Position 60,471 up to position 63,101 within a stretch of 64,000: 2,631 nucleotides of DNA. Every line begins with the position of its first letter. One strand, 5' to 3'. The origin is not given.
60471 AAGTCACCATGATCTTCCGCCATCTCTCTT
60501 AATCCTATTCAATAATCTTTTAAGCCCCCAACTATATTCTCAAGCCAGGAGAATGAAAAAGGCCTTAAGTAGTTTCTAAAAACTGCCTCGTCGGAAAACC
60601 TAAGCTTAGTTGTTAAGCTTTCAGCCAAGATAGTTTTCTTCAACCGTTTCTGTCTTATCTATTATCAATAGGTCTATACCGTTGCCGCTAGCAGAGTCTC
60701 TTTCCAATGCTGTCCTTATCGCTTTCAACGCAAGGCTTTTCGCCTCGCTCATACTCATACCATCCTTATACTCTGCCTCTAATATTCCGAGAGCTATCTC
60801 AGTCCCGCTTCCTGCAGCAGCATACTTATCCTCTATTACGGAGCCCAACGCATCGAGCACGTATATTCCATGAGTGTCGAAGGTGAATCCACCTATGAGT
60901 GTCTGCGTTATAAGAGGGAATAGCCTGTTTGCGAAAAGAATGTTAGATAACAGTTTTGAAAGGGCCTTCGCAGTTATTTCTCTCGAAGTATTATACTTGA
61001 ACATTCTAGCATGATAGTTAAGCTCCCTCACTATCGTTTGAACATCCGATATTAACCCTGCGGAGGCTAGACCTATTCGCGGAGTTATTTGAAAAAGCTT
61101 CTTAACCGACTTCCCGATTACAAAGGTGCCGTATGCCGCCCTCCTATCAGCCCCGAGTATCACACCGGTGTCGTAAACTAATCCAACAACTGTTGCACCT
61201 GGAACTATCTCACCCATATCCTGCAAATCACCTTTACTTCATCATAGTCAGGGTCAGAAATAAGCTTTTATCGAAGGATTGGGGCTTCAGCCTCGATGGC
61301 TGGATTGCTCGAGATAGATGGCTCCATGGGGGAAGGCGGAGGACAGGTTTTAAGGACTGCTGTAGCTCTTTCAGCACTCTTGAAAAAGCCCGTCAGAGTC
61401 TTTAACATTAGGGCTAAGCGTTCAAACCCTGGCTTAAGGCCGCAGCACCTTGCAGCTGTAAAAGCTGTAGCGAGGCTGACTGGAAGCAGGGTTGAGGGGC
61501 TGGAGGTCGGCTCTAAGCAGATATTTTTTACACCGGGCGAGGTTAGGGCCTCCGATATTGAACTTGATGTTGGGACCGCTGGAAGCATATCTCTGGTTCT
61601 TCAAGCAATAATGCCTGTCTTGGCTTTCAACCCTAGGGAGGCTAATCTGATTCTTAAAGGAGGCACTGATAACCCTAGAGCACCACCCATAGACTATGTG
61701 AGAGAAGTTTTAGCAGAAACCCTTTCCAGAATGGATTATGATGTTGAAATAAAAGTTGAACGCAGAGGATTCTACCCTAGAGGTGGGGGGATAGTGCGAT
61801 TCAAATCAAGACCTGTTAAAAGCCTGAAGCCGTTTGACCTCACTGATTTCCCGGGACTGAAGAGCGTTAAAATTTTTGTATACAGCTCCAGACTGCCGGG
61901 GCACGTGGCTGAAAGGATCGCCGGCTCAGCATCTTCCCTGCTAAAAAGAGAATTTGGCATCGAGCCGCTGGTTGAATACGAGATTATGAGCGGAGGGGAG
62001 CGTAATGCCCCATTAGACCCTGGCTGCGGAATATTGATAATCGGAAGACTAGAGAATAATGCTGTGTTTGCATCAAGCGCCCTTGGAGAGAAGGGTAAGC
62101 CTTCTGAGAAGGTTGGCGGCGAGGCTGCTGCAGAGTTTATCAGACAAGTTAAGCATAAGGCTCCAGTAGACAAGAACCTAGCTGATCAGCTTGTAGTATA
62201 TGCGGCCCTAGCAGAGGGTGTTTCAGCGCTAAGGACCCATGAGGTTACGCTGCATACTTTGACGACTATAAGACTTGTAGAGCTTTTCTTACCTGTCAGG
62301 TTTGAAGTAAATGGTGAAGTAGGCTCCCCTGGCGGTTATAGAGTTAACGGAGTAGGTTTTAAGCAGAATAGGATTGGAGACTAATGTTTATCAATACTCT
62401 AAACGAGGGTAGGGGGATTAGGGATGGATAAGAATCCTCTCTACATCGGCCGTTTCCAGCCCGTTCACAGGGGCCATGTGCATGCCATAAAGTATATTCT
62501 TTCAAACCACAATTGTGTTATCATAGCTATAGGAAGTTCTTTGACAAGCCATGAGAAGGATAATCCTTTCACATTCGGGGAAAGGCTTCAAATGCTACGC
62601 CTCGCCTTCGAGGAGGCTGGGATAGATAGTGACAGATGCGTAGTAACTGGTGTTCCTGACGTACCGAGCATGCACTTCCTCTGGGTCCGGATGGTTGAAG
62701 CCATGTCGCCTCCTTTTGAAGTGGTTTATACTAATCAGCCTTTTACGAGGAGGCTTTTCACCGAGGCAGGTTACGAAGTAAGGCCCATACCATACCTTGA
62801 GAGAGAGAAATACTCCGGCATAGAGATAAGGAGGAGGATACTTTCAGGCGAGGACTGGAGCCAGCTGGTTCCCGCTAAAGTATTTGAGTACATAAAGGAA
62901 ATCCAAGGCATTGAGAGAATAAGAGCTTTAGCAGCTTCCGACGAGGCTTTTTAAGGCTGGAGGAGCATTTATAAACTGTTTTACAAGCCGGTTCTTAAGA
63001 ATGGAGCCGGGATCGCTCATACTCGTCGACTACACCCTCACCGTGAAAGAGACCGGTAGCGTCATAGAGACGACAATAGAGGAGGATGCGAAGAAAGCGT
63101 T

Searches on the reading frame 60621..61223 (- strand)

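Call 34: search_protein_families(library=pfam, max_evalue=0.1, proteins=[window:60621-61223:-])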
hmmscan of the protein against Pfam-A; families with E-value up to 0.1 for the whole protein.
window:60621-61223:- (200 aa): 1 family
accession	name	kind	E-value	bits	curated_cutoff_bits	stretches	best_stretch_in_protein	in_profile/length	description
PF00227.31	Proteasome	-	3.2e-47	161.1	22.4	1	9-188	4-189/189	Proteasome subunit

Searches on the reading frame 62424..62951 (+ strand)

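Call 34: search_protein_families(library=pfam, max_evalue=0.1, proteins=[window:62424-62951:+])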
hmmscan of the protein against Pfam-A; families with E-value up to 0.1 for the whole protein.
window:62424-62951:+ (176 aa): 2 families
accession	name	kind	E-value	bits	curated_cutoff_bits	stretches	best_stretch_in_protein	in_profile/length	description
PF01467.32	CTP_transf_like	-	1.8e-14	54.5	21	1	6-138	1-133/133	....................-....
PF22159.1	PSMA-like_N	-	0.032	13.9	26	1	112-162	19-68/329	Maltose-forming alpha-amylase-like, N-terminal domain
